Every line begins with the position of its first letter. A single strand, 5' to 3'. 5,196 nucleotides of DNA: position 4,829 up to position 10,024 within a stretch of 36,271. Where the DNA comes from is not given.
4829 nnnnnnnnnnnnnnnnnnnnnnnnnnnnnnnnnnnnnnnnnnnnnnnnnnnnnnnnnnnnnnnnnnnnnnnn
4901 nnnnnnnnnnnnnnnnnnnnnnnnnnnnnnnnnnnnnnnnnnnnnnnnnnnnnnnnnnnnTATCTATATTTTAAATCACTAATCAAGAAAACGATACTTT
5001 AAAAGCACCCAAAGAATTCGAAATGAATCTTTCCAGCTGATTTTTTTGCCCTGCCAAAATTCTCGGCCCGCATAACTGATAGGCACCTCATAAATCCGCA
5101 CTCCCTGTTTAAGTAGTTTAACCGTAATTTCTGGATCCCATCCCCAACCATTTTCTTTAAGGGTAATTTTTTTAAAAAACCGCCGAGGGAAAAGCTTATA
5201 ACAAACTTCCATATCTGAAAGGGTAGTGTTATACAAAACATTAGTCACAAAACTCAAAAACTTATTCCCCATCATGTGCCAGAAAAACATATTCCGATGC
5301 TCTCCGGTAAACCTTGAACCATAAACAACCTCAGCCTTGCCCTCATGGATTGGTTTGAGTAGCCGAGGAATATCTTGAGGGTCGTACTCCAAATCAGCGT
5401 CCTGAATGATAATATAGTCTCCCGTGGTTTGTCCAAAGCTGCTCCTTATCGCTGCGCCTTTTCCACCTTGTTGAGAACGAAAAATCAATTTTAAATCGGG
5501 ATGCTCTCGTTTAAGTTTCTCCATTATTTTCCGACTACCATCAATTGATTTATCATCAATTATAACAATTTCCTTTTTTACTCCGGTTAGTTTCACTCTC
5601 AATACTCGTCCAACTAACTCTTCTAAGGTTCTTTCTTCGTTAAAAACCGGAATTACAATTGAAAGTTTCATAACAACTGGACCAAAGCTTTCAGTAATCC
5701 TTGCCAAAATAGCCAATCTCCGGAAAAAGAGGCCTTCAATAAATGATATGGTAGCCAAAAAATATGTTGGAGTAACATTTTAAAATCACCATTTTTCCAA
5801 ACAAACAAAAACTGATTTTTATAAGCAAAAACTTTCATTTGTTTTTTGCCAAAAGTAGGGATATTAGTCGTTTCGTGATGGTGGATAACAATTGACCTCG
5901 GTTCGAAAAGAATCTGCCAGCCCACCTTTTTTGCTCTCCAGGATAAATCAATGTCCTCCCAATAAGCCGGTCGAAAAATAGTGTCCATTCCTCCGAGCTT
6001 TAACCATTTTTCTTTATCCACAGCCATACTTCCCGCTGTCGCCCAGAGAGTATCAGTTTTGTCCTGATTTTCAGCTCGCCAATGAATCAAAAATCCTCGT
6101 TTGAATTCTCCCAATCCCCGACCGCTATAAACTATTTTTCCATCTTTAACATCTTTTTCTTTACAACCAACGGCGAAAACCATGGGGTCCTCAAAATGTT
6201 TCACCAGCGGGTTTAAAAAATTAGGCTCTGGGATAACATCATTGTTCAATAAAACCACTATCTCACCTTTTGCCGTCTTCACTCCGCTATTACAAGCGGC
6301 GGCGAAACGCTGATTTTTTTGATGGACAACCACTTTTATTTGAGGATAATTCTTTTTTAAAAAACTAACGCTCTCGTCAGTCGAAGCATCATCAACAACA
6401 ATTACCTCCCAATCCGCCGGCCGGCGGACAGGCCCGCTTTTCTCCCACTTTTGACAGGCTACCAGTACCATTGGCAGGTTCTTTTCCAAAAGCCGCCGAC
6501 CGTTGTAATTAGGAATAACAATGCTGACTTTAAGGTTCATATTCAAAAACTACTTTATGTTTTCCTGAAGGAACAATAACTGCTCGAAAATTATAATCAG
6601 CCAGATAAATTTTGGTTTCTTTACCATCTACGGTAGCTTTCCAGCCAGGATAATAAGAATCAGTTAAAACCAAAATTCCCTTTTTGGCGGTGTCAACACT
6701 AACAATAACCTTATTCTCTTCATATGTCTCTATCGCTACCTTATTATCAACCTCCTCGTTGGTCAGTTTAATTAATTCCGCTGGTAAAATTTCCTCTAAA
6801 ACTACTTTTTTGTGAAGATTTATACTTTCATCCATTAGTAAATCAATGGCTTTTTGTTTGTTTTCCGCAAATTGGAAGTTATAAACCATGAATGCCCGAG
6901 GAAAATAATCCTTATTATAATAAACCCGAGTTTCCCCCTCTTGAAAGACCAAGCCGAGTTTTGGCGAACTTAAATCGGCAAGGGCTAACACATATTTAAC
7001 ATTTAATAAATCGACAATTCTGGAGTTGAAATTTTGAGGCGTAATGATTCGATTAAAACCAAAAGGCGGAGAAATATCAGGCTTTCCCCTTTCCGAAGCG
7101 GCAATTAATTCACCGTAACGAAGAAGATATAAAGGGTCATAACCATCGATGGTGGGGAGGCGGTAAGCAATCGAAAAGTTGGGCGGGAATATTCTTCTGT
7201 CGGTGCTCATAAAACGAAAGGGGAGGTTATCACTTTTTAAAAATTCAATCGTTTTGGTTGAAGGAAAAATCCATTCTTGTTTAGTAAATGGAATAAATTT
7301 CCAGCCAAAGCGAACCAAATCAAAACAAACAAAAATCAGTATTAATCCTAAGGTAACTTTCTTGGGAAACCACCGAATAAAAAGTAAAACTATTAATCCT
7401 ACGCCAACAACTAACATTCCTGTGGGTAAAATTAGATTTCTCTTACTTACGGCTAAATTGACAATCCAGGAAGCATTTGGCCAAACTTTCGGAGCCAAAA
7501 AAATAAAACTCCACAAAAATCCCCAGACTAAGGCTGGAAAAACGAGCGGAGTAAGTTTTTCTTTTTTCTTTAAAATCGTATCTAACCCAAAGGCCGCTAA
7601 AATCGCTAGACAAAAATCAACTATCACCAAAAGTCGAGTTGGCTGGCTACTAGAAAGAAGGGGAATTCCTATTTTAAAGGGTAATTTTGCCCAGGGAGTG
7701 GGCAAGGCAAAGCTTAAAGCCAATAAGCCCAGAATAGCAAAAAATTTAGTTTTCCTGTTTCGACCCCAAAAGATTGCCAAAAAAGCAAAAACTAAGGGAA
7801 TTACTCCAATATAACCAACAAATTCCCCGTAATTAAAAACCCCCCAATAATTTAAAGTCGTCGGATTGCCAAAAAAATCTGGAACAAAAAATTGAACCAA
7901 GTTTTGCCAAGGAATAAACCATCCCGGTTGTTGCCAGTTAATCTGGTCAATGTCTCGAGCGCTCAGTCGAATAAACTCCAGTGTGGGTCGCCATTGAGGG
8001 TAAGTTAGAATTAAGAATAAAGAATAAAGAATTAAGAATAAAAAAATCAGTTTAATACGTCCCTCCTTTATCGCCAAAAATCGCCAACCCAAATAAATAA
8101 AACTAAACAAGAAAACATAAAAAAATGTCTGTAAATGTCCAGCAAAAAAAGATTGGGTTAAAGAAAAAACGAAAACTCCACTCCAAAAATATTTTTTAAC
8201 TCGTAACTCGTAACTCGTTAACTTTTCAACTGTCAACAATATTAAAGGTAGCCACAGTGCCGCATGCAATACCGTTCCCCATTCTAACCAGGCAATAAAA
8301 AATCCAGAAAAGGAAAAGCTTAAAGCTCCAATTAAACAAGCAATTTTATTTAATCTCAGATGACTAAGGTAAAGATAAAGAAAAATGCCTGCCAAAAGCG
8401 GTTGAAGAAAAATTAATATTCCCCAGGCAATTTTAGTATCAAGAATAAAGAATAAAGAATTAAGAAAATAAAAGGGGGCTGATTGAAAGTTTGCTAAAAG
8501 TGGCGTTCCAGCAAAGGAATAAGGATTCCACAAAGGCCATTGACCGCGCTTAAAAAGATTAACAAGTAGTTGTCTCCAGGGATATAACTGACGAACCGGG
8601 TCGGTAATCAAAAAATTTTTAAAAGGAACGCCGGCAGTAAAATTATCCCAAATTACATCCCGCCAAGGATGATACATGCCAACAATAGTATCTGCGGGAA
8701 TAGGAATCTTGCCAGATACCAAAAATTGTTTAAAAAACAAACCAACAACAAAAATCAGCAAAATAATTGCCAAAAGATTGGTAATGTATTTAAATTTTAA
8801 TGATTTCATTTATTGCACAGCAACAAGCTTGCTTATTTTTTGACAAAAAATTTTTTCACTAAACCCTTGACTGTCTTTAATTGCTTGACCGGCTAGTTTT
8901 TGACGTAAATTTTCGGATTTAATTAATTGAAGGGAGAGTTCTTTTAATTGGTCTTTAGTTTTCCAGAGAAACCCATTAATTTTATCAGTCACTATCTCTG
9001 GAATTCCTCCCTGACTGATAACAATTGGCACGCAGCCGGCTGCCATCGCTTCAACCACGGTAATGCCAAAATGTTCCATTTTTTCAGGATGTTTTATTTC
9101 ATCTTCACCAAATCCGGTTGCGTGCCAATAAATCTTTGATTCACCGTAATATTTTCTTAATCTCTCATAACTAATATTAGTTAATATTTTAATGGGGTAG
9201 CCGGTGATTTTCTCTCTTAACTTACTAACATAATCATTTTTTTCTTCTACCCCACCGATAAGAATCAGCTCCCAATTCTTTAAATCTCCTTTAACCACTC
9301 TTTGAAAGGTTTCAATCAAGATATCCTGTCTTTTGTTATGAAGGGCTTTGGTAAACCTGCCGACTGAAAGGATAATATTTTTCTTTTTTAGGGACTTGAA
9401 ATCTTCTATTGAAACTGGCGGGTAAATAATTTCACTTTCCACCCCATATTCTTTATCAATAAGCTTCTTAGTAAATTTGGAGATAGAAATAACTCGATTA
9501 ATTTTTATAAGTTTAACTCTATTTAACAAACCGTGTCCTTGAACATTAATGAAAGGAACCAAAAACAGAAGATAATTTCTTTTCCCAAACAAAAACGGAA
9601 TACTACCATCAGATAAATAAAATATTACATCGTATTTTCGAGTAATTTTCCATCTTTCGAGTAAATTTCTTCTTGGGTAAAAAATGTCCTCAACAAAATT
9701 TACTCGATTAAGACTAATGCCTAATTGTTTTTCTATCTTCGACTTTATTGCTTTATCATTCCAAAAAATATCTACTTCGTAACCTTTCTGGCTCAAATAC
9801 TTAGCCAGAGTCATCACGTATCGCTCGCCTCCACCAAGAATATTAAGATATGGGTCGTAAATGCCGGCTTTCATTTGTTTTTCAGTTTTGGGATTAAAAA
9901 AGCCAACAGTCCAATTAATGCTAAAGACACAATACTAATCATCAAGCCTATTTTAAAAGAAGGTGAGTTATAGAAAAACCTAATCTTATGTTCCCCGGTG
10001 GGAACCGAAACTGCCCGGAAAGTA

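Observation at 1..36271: Wall-to-wall GT-C glycosyltransferase island: 16 polytopic transferases from about five families plus 8 GT2 in 36 kb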

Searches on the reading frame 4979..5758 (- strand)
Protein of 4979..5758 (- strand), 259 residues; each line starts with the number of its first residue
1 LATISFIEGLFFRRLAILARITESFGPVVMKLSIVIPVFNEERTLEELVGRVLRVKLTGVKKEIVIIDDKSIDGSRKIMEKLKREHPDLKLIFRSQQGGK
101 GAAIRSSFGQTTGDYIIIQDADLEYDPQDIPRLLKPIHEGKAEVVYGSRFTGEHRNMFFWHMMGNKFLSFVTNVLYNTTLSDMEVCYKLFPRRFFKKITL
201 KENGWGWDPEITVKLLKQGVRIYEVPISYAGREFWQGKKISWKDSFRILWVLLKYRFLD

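Call 4: search_protein_families(library=pfam, proteins=[window:4979-5758:-], max_evalue=0.01)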
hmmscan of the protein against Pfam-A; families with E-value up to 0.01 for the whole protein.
window:4979-5758:- (259 aa): 3 families
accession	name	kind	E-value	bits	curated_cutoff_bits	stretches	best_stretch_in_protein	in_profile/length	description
PF00535.33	Glycos_transf_2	-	2.1e-33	116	23.3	1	33-198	1-167/168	Glycosyl transferase family 2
PF13641.12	Glyco_tranf_2_3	-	1.5e-07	32.1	27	1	32-160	3-132/230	Glycosyltransferase like family 2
PF13506.12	Glyco_transf_21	-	0.0011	18.9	21.7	1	110-184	28-100/174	Glycosyl transferase family 21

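Call 36: search_protein_families(library=ncbifam, proteins=[window:4979-5758:-], max_evalue=0.00001)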
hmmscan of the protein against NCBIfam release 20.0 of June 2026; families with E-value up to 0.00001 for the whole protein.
window:4979-5758:- (259 aa): 17 families
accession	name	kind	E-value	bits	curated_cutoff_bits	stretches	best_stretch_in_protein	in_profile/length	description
TIGR04182.1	glyco_TIGR04182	equivalog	2e-33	116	325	1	32-254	2-216/293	S-layer glycoprotein N-glycosyltransferase AglJ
NF047588.1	GlcsyltransPgfSStrep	equivalog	3.3e-19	69.2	500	1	30-199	1-168/308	glycosyltransferase PgfS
NF007986.1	PRK10714.1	equivalog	5.3e-19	68.4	529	1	29-236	5-207/316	undecaprenyl-phosphate 4-deoxy-4-formamido-L-arabinose transferase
TIGR03937.1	PgaC_IcaA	equivalog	1.6e-14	53.7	422.3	1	29-137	44-150/407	poly-beta-1,6-N-acetyl-D-glucosamine synthase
NF041391.1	DPhHxTase_Halo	equivalog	8.1e-14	51.1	375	1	39-232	4-186/213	dolichyl-phosphate hexose transferase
NF007482.0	PRK10073.1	equivalog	1.4e-13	50.6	423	1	30-139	6-112/334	glycosyltransferase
TIGR03111.1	glyc2_xrt_Gpos1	hypoth_equivalog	1.6e-11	43.7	363.95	1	30-134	49-153/439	TIGR03111 family XrtG-associated glycosyltransferase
NF010496.0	PRK13915.1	equivalog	5e-11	42.2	262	1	30-138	31-143/307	glucosyl-3-phosphoglycerate synthase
NF047683.1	TeichurnBiosyTuaG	equivalog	6.9e-11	42.3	400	1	31-140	7-114/252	teichuronic acid biosynthesis protein TuaG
TIGR04283.1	glyco_like_mftF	equivalog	9.8e-11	41.7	182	1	32-163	1-124/221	TIGR04283 family arsenosugar biosynthesis glycosyltransferase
NF041875.1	EPS_EpsD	equivalog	1.1e-10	41.5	370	1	32-157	1-125/325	exopolysaccharide biosynthesis glycosyltransferase EpsD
NF058614.1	PPMAGASynPpgS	equivalog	2e-10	40.5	370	1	34-234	4-201/226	polyprenyl-phospho-N-acetylgalactosaminyl synthase PpgS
NF050050.1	ProtGlycPglI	equivalog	2.2e-08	33.8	500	1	31-145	3-116/306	GalNAc(5)-diNAcBac-PP-undecaprenol beta-1,3-glucosyltransferase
NF038302.1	EPS_HpsE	equivalog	1.7e-07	30.5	300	1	30-152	1-126/307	hormogonium polysaccharide biosynthesis glycosyltransferase HpsE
NF053739.1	GlytfEpsEBac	equivalog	4e-07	29.3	450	1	31-122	2-92/265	glycosyltransferase EpsE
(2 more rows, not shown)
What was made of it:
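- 4979..5758 (-): GT2_a, polyprenyl-phosphate hexose synthase class (AglJ/ArnC/PgfS-like); likely start ATG at 5671. Pfam GT2 2.1e-33 (call 4); NCBIfam AglJ 2e-33 over nearly its full length, ArnC 5e-19 (call 36).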

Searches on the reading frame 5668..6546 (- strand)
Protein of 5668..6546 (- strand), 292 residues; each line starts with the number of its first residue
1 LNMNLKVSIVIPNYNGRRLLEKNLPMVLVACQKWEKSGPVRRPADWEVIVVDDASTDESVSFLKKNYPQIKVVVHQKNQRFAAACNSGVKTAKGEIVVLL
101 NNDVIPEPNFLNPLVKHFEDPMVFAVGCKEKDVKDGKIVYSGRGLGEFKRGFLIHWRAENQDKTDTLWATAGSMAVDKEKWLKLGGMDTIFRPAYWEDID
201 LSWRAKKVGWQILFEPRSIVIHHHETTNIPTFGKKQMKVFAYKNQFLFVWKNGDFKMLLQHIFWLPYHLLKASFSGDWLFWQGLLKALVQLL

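Call 4: search_protein_families(library=pfam, proteins=[window:5668-6546:-], max_evalue=0.01)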
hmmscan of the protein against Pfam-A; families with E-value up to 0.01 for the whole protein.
window:5668-6546:- (292 aa): 4 families
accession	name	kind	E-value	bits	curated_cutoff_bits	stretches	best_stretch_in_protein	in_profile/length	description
PF00535.33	Glycos_transf_2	-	2.5e-25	89.8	23.3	1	8-137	1-124/168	Glycosyl transferase family 2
PF13641.12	Glyco_tranf_2_3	-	1.3e-18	68.3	27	1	7-228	3-217/230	Glycosyltransferase like family 2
PF13632.12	Glyco_trans_2_3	-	6.9e-06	26.5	27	1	96-274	1-169/198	Glycosyl transferase family group 2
PF10111.15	Glyco_tranf_2_2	-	2.1e-05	24.6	27.3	1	46-108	30-96/276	Glycosyltransferase like family 2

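Call 36: search_protein_families(library=ncbifam, proteins=[window:5668-6546:-], max_evalue=0.00001)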
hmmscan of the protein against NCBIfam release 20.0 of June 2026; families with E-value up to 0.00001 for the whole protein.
window:5668-6546:- (292 aa): 14 families
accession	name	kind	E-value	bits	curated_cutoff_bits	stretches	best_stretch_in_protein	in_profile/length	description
TIGR03965.1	mycofact_glyco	equivalog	6.6e-29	101.1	280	1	6-235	75-293/467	mycofactocin biosynthesis glycosyltransferase MftF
NF041875.1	EPS_EpsD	equivalog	3.3e-25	89.2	370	1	7-230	1-214/325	exopolysaccharide biosynthesis glycosyltransferase EpsD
TIGR03937.1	PgaC_IcaA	equivalog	2.3e-17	63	422.3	1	6-220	46-248/407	poly-beta-1,6-N-acetyl-D-glucosamine synthase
NF007482.0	PRK10073.1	equivalog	1.6e-13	50.4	423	1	1-115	2-107/334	glycosyltransferase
NF038302.1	EPS_HpsE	equivalog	1.8e-12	46.8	300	1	6-115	2-108/307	hormogonium polysaccharide biosynthesis glycosyltransferase HpsE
NF038299.1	EPS_HpsN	equivalog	6.2e-12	45.1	425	1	6-126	2-115/317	hormogonium polysaccharide biosynthesis glycosyltransferase HpsN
TIGR04283.1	glyco_like_mftF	equivalog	2.9e-11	43.4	182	1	7-214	1-177/221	TIGR04283 family arsenosugar biosynthesis glycosyltransferase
NF047683.1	TeichurnBiosyTuaG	equivalog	4.9e-11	42.7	400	1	4-112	5-105/252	teichuronic acid biosynthesis protein TuaG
NF007986.1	PRK10714.1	equivalog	7.2e-10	38.4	529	1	6-132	7-128/316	undecaprenyl-phosphate 4-deoxy-4-formamido-L-arabinose transferase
TIGR01556.1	rhamnosyltran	subfamily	1.3e-09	37.7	200.55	1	47-231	23-209/281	rhamnosyltransferase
NF053739.1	GlytfEpsEBac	equivalog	1.6e-09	37.2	450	1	6-144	2-127/265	glycosyltransferase EpsE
NF047588.1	GlcsyltransPgfSStrep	equivalog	3.9e-09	36.2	500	1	5-122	1-114/308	glycosyltransferase PgfS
NF050050.1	ProtGlycPglI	equivalog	2e-07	30.7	500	1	6-146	3-137/306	GalNAc(5)-diNAcBac-PP-undecaprenol beta-1,3-glucosyltransferase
NF041394.1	GtaseAglG_Halo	equivalog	5e-07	29.3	440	1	45-129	32-118/304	glucosyl-dolichyl phosphate glucuronosyltransferase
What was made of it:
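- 5668..6546 (-): GT2_b, soluble cytoplasmic-type GT2 (MftF/EpsD-like). Calls 4 and 36.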

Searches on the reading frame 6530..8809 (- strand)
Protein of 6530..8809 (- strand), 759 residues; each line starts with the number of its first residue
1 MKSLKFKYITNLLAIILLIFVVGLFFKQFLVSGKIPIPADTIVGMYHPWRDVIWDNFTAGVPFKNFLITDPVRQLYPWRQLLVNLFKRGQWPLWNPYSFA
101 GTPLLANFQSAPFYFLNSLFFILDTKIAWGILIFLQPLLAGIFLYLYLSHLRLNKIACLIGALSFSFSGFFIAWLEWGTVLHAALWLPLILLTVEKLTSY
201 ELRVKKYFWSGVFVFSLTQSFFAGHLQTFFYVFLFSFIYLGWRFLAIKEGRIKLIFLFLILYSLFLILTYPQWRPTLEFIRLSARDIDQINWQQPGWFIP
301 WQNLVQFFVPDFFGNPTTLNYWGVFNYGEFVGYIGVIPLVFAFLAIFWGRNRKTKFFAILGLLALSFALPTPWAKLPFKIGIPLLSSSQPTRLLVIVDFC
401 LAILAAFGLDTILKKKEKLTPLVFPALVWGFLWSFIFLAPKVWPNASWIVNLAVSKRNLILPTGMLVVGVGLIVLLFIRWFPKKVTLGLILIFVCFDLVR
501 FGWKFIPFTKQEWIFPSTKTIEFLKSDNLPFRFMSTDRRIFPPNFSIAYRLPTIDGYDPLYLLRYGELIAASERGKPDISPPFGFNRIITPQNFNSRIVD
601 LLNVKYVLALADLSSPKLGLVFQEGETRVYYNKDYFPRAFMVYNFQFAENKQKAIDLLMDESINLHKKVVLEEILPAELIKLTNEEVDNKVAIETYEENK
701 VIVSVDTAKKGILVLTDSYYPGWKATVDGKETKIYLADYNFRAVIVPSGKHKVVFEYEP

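Call 4: search_protein_families(library=pfam, proteins=[window:6530-8809:-], max_evalue=0.01)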
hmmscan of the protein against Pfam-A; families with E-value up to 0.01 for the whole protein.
window:6530-8809:- (759 aa): 1 family
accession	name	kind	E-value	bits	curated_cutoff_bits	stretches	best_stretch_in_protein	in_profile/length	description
PF09586.16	YfhO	-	3.1e-28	99.1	28.5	2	681-759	746-825/835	Bacterial membrane protein YfhO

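Call 22: search_solved_structures(query=window:6530-8809:-, max_evalue=1)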
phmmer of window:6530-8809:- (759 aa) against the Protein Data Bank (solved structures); distinct sequences matched with E-value up to 1: 0.

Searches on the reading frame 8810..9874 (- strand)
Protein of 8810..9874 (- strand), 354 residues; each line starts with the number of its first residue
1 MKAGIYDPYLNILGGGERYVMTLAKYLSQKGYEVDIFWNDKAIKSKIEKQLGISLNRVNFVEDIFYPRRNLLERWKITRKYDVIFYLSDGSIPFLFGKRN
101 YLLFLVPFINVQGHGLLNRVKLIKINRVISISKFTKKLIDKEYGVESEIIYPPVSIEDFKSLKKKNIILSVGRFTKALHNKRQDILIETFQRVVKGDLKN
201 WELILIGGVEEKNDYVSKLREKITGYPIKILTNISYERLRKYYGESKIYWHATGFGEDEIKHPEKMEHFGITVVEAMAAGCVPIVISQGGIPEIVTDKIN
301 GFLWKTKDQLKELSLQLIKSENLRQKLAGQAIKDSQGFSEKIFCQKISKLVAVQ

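Call 4: search_protein_families(library=pfam, proteins=[window:8810-9874:-], max_evalue=0.01)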
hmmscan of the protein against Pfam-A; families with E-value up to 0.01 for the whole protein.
window:8810-9874:- (354 aa): 5 families
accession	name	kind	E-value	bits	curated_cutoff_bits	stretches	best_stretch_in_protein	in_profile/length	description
PF00534.26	Glycos_transf_1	-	1.5e-27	96.7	26.4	1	160-333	10-171/172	Glycosyl transferases group 1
PF13692.12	Glyco_trans_1_4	-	2.2e-18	67.3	27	1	166-313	2-132/142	Glycosyl transferases group 1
PF13439.12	Glyco_transf_4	-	1.8e-10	41.5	28.5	1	14-157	2-169/170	Glycosyltransferase Family 4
PF13524.12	Glyco_trans_1_2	-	0.00052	20.4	25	1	222-332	18-126/144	Glycosyl transferase-like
PF20706.3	GT4-conflict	-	0.00059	19.4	26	1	163-296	195-321/385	Family 4 Glycosyltransferase in conflict systems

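Call 36: search_protein_families(library=ncbifam, proteins=[window:8810-9874:-], max_evalue=0.00001)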
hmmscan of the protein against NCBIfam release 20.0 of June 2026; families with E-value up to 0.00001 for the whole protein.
window:8810-9874:- (354 aa): 12 families
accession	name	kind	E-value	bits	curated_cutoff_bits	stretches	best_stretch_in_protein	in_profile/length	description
TIGR03999.1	thiol_BshA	equivalog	2.1e-12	46.7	273.7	1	164-343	198-362/375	N-acetyl-alpha-D-glucosaminyl L-malate synthase BshA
NF038295.1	EPS_HpsP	equivalog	4.5e-10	39.1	550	1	159-326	201-358/388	hormogonium polysaccharide biosynthesis glycosyltransferase HpsP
NF038298.1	EPS_HpsO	equivalog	1.8e-08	33.6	575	1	162-331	197-363/388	hormogonium polysaccharide biosynthesis glycosyltransferase HpsO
TIGR03449.1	mycothiol_MshA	equivalog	5e-08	32.2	462.5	0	258-348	305-397/406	D-inositol-3-phosphate glycosyltransferase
NF049988.1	MGlcDAGSynMgs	equivalog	1.3e-07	31.4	400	1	171-350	219-383/398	alpha-monoglucosyldiacylglycerol synthase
TIGR04157.1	glyco_rSAM_CFB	subfamily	2.8e-07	29.9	400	0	124-316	169-360/406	TIGR04157 family glycosyltransferase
TIGR02095.1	glgA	subfamily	3.5e-07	29.3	328.45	1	163-309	292-428/477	glycogen/starch synthase, ADP-glucose type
NF041876.1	EPS_EpsE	equivalog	1.2e-06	28.1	400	1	168-328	217-369/389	exopolysaccharide biosynthesis GT4 family glycosyltransferase EpsE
NF001899.0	PRK00654.1-2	equivalog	1.3e-06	27.1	459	1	163-298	289-407/478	glycogen synthase GlgA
NF038229.1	Glyco4_Geo_Pelo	equivalog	2.4e-06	26.8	400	0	265-332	246-313/338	GPMC system family 4 glycosyltransferase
TIGR02149.1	glgA_Coryne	subfamily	3.5e-06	26.4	302.4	1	263-309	290-336/391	glycogen synthase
NF001904.0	PRK00654.2-3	equivalog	9.5e-06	24.6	577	0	257-317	372-432/475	glycogen synthase GlgA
